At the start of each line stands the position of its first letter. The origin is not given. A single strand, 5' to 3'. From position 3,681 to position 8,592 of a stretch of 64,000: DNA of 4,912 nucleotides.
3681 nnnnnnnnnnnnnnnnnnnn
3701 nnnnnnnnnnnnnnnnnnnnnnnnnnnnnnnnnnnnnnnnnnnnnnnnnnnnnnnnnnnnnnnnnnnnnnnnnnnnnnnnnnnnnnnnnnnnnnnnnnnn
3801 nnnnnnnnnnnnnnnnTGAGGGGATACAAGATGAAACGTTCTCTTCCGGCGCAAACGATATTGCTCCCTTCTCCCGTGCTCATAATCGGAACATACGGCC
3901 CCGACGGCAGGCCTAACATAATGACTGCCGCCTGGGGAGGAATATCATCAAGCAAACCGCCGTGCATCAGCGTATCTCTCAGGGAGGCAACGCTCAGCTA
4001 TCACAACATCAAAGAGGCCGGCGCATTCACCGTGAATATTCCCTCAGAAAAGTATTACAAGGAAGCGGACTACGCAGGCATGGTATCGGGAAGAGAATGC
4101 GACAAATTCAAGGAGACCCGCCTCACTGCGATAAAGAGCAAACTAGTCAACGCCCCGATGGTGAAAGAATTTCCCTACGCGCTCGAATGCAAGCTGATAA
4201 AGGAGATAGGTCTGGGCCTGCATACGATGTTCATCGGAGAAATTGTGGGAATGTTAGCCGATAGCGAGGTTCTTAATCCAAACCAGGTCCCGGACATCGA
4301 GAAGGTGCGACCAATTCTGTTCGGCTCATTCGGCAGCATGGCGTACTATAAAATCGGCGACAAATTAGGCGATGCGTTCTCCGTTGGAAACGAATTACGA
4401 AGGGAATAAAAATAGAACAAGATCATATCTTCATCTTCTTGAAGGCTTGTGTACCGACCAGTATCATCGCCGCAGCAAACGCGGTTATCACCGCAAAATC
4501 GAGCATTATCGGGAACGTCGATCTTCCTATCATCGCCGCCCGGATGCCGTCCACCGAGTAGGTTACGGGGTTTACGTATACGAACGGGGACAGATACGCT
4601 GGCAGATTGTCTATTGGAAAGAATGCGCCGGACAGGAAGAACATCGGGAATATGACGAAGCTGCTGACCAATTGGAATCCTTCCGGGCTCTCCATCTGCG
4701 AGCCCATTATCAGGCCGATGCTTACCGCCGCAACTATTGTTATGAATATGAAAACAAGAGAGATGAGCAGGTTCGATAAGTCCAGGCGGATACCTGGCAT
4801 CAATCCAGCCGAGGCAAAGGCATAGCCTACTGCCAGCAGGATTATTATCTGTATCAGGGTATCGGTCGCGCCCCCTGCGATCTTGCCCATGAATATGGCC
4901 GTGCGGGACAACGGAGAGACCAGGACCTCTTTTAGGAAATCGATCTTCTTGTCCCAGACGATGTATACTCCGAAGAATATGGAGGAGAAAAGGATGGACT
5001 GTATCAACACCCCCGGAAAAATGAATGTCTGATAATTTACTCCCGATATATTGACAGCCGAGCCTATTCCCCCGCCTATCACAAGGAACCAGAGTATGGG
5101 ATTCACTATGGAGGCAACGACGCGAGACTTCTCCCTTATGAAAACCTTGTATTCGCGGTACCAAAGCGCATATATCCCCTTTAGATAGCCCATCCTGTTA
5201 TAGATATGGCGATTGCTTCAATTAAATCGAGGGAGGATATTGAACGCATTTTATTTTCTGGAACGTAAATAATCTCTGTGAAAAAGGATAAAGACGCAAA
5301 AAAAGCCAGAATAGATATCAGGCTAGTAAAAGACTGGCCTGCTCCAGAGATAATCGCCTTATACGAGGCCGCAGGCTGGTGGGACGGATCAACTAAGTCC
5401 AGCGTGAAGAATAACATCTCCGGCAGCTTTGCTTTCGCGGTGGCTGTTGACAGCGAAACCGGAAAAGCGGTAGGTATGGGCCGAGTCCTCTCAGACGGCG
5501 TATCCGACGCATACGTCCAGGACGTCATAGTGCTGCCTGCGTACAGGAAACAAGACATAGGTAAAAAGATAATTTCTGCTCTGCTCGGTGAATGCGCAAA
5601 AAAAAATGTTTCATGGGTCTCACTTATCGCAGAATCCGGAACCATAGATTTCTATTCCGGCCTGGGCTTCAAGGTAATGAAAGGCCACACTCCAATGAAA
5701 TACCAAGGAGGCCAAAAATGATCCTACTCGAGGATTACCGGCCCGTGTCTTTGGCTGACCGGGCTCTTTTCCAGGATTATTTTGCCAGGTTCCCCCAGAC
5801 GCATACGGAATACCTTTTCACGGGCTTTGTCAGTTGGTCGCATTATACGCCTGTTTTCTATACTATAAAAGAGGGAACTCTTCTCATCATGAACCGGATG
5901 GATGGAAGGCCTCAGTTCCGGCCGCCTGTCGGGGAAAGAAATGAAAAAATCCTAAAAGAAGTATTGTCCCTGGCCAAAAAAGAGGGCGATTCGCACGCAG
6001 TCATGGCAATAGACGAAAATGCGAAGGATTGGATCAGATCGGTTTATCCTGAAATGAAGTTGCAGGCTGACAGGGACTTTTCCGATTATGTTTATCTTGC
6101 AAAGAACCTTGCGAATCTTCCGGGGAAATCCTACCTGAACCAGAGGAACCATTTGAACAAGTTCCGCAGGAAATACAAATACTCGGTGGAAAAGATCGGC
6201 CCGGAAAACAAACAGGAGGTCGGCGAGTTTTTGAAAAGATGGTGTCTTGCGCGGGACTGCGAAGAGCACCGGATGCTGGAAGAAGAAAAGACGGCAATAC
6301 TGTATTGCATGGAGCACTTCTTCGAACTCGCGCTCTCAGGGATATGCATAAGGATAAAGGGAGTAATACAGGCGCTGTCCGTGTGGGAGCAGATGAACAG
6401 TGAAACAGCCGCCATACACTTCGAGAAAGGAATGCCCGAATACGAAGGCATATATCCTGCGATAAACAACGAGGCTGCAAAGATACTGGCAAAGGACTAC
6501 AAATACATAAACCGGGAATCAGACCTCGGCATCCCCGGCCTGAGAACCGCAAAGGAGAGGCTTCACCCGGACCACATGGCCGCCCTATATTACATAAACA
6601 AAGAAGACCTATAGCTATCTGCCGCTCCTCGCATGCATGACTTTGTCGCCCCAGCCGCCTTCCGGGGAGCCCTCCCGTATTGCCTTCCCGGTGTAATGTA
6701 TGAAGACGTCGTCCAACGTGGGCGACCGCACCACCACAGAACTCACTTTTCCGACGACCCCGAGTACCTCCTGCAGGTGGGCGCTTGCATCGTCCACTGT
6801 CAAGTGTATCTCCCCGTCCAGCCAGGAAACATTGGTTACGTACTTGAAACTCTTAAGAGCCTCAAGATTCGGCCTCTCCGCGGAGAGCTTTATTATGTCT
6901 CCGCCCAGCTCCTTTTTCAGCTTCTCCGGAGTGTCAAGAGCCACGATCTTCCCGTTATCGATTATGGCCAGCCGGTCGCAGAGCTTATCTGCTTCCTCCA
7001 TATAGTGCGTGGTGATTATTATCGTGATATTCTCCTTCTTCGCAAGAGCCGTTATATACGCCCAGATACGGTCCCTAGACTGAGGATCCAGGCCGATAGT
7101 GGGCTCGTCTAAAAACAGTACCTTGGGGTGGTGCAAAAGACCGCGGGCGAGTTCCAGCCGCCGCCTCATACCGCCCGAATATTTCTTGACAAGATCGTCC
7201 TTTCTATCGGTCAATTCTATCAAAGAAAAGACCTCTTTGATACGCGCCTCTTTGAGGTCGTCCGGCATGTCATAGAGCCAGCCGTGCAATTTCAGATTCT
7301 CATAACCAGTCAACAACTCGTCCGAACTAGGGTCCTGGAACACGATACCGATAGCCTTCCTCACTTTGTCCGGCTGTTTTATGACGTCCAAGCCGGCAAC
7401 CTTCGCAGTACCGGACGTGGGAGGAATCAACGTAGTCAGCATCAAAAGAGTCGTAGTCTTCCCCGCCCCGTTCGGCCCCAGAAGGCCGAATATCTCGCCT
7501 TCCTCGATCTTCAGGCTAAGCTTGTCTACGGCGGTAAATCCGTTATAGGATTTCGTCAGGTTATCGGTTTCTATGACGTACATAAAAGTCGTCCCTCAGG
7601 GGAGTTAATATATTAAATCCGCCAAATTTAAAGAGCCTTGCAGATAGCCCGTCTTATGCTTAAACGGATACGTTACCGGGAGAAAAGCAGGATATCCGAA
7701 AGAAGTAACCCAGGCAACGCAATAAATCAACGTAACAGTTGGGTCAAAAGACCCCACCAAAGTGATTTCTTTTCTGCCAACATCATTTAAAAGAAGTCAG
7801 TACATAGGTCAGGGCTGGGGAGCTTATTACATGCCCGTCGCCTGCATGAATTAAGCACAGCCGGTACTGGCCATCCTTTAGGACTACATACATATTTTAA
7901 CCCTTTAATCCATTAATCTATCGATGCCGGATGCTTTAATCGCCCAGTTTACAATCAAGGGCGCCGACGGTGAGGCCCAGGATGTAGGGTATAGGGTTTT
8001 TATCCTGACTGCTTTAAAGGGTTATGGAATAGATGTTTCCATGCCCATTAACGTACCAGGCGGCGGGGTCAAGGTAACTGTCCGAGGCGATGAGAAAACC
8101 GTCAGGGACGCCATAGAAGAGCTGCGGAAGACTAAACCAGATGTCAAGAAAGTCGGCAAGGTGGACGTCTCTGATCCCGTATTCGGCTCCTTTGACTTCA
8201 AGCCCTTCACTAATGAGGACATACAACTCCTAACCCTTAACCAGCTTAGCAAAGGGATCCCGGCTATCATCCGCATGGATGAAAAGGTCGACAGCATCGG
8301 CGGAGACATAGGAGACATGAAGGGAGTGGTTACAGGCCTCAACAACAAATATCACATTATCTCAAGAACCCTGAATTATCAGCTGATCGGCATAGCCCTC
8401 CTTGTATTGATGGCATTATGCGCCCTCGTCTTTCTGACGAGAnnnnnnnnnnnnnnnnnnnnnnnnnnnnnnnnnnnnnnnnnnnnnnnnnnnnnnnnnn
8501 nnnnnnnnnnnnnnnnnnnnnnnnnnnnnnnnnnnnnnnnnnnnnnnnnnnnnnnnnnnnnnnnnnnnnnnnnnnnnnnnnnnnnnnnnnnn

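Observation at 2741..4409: Arsenite methyltransferase operon headed by a Cys-cluster AbrB-type mini-regulator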

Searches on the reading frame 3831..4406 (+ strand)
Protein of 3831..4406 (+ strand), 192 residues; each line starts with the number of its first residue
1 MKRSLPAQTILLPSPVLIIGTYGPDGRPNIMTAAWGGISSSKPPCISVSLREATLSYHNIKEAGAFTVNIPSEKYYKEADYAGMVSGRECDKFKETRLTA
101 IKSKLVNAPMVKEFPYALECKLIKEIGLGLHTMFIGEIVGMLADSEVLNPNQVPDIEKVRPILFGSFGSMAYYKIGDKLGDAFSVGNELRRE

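Call 3: search_protein_families(library=pfam, proteins=[window:3831-4406:+], max_evalue=1)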
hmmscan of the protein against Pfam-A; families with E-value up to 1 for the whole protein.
window:3831-4406:+ (192 aa): 1 family
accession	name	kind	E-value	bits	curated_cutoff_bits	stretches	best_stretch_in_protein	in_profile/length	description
PF01613.24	Flavin_Reduct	-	5.5e-30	104.9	27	1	12-148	4-138/153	Flavin reductase like domain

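Call 4: search_protein_families(library=ncbifam, proteins=[window:3831-4406:+], max_evalue=1)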
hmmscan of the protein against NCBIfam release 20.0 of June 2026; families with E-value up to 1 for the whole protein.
window:3831-4406:+ (192 aa): 6 families
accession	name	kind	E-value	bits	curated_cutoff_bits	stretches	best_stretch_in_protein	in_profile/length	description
TIGR03615.1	RutF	equivalog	2e-07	31.1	254.75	1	12-142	13-138/156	NADH-dependent FMN reductase RutF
NF045919.1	HphnlacHdxRed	equivalog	2.2e-05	23.7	340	1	16-140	21-139/309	p-hydroxyphenylacetate 3-hydroxylase reductase component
TIGR02296.1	HpaC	equivalog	0.00015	21.8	205.95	1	14-138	10-131/154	4-hydroxyphenylacetate 3-monooxygenase, reductase component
NF045733.1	StyMonoxStyB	equivalog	0.00017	21.6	200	1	25-139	24-129/150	styrene monooxygenase NADH-dependent flavin reductase subunit StyB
NF042921.1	HpaC_Thermus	equivalog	0.005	16.9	200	1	29-103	28-102/150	4-hydroxyphenylacetate 3-monooxygenase reductase subunit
NF045630.1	monooxsub_HsaB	equivalog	0.0069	16.2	230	1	40-141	45-140/186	3-hydroxy-9,10-secoandrosta-1,3,5(10)-triene-9,17-dione monooxygenase reductase subunit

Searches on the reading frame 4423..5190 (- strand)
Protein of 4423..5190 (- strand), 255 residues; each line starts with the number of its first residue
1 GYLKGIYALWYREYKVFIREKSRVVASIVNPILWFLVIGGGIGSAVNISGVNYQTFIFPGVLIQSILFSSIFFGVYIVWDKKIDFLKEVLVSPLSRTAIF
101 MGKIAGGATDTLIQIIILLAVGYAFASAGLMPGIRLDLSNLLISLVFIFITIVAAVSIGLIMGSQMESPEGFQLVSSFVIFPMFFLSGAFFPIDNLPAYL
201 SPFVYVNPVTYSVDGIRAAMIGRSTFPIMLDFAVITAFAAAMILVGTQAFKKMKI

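Call 51: search_protein_families(library=pfam, proteins=[window:4423-5190:-], max_evalue=0.001)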
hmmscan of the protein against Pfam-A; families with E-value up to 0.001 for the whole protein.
window:4423-5190:- (255 aa): 3 families
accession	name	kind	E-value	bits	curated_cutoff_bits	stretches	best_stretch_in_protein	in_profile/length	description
PF01061.29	ABC2_membrane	-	4.5e-36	124.8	26.9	1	6-220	3-210/211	ABC-2 type transporter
PF12698.13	ABC2_membrane_3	-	6.3e-18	65.4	31.6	1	51-245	158-344/347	ABC-2 family transporter protein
PF12679.13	ABC2_membrane_2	-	0.00043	20.1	27.2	1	88-254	101-282/283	ABC-2 family transporter protein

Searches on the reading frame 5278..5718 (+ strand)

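Call 51: search_protein_families(library=pfam, proteins=[window:5278-5718:+], max_evalue=0.001)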
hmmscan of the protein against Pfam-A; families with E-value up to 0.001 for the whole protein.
window:5278-5718:+ (147 aa): 4 families
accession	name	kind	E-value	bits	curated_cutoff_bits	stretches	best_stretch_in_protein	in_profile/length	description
PF13508.13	Acetyltransf_7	-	4.3e-11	43.5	27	1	53-133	5-84/84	Acetyltransferase (GNAT) domain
PF13673.13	Acetyltransf_10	-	3.4e-10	40.4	23.6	1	41-135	20-111/128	Acetyltransferase (GNAT) domain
PF00583.31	Acetyltransf_1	-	3.1e-09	37.5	20.7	1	50-131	33-116/116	Acetyltransferase (GNAT) family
PF13527.13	Acetyltransf_9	-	6.3e-05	23.4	25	1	78-133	73-126/127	Acetyltransferase (GNAT) domain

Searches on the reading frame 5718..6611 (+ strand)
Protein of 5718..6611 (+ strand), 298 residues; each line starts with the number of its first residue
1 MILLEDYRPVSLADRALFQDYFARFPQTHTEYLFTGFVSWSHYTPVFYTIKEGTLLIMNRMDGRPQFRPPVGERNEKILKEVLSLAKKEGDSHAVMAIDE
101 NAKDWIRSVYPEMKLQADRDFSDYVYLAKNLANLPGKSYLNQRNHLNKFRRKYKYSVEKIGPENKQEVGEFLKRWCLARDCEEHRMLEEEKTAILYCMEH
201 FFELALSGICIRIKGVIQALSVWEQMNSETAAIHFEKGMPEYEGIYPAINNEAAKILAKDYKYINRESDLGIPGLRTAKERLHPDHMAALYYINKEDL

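Call 51: search_protein_families(library=pfam, proteins=[window:5718-6611:+], max_evalue=0.001)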
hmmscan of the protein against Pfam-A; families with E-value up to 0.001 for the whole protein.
window:5718-6611:+ (298 aa): 1 family
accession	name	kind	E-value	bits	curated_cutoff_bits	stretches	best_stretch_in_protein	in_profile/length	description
PF09924.15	LPG_synthase_C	-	1.2e-53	182.6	27.5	1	23-293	2-297/298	Phosphatidylglycerol lysyltransferase, C-terminal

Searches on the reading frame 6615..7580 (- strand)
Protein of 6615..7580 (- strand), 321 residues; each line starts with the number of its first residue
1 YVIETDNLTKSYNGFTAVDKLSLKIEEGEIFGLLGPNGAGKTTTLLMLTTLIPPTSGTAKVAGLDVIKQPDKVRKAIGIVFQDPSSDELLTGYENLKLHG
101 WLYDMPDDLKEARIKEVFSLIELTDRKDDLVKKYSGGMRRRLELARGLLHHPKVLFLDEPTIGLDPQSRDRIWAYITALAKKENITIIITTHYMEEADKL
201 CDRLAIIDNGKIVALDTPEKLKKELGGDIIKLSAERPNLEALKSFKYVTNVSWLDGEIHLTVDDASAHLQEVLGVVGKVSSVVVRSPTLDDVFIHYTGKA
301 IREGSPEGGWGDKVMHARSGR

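Call 51: search_protein_families(library=pfam, proteins=[window:6615-7580:-], max_evalue=0.001)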
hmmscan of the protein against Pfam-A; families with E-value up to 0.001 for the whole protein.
window:6615-7580:- (321 aa): 4 families
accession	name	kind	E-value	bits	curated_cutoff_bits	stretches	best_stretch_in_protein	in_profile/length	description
PF00005.33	ABC_tran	-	1.9e-32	113.2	25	1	19-161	2-136/137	ABC transporter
PF13304.12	AAA_21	-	1.7e-09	38.6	27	1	117-192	221-298/304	AAA domain, putative AbiEii toxin, Type IV TA system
PF13732.12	DrrA1-3_C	-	4.4e-09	37.4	27.4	1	217-297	2-81/81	ATP-binding protein DrrA1-3-like, C-terminal domain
PF13175.12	AAA_15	-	0.00029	21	32.1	0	153-192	330-369/374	AAA ATPase domain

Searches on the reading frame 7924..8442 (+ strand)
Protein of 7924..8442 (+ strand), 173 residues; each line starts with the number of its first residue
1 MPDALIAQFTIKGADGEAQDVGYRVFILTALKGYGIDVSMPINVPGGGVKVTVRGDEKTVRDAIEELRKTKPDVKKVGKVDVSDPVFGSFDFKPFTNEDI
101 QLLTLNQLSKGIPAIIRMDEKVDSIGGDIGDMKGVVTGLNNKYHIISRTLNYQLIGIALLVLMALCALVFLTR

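Call 51: search_protein_families(library=pfam, proteins=[window:7924-8442:+], max_evalue=0.001)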
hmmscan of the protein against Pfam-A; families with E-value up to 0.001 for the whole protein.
window:7924-8442:+ (173 aa): 1 family
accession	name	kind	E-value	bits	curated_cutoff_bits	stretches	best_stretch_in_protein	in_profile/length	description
PF00708.24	Acylphosphatase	-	5.5e-05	23.8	22.5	1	16-84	7-73/85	Acylphosphatase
